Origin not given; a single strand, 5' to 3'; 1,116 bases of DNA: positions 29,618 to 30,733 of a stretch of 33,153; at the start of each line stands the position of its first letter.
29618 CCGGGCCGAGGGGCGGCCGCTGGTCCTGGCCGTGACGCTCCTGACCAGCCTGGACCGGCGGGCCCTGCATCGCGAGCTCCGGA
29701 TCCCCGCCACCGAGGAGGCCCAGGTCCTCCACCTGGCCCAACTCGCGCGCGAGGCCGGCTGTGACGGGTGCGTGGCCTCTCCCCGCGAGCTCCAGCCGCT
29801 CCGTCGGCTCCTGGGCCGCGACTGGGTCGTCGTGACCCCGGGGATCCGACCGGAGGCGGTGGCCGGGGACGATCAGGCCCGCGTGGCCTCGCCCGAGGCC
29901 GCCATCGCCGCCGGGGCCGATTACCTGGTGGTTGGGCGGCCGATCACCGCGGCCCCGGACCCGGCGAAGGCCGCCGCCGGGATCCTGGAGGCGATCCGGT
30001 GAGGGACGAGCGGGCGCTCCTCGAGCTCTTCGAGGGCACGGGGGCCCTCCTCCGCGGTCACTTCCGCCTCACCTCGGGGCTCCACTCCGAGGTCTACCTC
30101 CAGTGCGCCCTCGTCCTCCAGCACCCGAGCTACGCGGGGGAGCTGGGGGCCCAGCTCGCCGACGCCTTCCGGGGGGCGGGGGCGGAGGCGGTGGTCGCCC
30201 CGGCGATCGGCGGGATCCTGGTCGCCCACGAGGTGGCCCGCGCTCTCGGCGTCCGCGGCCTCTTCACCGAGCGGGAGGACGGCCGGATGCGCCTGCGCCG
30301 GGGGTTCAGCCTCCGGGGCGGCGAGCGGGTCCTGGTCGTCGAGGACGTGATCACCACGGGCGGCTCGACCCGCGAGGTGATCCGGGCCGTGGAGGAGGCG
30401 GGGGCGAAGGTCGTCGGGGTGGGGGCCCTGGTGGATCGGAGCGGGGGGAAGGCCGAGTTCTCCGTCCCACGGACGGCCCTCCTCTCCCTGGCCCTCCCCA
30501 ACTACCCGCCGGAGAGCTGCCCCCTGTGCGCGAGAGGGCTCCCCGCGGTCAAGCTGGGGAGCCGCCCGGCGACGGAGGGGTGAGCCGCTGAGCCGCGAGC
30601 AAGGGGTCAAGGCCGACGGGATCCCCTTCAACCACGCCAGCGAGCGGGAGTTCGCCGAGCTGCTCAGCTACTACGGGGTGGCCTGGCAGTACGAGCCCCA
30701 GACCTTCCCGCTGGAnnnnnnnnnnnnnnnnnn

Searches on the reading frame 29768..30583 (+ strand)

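Call 12: search_protein_families(library=pfam, proteins=[window:29768-30583:+])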
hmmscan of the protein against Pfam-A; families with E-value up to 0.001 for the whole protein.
window:29768-30583:+ (271 aa): 1 family
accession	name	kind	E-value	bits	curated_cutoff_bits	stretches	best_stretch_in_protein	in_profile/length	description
PF00156.33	Pribosyltran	-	1e-10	41.6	26.3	1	140-228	31-130/158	Phosphoribosyl transferase domain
